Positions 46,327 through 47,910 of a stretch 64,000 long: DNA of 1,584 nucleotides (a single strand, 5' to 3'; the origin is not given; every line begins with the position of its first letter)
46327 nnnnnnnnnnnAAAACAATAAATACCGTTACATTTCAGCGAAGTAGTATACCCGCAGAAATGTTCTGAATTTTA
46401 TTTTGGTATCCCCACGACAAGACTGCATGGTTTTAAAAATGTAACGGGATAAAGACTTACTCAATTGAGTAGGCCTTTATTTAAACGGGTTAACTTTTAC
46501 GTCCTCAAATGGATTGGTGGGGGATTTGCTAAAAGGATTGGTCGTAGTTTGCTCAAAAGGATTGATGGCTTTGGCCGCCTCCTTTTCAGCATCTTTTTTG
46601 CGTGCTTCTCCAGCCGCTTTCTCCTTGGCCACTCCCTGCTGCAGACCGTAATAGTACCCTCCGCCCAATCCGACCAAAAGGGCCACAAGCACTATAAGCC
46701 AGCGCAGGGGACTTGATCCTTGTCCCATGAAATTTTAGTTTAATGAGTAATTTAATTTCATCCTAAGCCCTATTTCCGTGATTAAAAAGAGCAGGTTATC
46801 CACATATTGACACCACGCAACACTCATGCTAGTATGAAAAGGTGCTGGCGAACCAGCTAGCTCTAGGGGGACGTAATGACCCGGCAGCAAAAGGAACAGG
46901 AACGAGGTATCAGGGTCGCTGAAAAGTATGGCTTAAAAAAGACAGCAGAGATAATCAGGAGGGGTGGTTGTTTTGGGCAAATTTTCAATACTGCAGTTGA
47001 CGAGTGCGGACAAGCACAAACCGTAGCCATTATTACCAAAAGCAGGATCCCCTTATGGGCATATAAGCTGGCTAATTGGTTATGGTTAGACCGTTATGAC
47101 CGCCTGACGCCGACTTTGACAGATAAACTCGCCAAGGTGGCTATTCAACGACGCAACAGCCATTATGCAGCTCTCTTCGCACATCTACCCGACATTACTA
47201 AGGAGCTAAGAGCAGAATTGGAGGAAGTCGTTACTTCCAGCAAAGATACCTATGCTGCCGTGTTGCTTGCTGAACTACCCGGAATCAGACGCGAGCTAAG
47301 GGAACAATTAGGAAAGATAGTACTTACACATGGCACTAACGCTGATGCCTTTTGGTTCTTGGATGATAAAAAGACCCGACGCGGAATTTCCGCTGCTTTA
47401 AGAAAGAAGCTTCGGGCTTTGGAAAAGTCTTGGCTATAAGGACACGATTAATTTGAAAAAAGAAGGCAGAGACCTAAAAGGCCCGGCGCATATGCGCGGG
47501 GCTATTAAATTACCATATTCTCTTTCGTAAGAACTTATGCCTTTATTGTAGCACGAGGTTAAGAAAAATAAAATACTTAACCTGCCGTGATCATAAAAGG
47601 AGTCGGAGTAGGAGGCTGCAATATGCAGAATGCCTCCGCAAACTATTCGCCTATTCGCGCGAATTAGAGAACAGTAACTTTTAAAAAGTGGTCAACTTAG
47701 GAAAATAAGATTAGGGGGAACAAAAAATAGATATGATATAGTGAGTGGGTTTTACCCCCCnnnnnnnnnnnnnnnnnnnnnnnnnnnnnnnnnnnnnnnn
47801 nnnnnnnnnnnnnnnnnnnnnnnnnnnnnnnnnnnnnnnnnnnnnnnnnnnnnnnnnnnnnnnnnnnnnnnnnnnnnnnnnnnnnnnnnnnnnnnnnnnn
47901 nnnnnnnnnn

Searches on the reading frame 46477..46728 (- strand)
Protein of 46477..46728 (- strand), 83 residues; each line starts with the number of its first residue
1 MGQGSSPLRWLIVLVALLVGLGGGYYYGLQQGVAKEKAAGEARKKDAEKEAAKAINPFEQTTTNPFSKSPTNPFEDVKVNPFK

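Call 8: search_protein_families(library=pfam, proteins=[window:46477-46728:-], max_evalue=1)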
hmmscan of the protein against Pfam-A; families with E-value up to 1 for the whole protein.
window:46477-46728:- (83 aa): 1 family
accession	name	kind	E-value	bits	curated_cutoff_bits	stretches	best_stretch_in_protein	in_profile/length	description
PF16601.10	NPF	-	0.0017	19.3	27.6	1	48-82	130-170/187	Rabosyn-5 repeating NPF sequence-motif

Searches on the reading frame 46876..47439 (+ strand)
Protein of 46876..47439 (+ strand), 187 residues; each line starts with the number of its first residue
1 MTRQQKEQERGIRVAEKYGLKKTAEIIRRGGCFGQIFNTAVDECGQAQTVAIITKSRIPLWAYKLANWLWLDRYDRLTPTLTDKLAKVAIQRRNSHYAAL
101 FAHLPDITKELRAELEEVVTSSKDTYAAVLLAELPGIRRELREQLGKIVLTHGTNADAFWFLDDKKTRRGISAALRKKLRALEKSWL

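Call 8: search_protein_families(library=pfam, proteins=[window:46876-47439:+], max_evalue=1)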
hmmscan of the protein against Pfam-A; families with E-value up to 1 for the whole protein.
window:46876-47439:+ (187 aa): 2 families
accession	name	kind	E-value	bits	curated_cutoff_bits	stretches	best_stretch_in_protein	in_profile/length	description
PF03342.19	Rhabdo_M1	-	0.019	14.9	27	1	84-147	77-142/220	Rhabdovirus M1 matrix protein (M1 polymerase-associated protein)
PF19126.5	DUF5810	-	0.12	12.9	26.9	1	80-123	17-60/66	Family of unknown function (DUF5810)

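Call 56: search_protein_families(library=padloc, proteins=[window:46876-47439:+], max_evalue=0.01)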
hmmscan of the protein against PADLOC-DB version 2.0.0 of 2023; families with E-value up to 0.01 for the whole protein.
window:46876-47439:+ (187 aa): 0 families

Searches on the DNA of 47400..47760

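Call 60: search_rna_families(source=window, start=47400, end=47760, threshold=evalue, max_evalue=1)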
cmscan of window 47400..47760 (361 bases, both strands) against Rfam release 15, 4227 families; matches with E-value up to 1: 1.
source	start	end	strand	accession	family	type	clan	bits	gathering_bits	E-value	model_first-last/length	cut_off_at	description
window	47476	47578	-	RF00512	Leu_leader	Cis-reg; leader;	-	16.9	50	0.48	1-148/148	no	Leucine operon leader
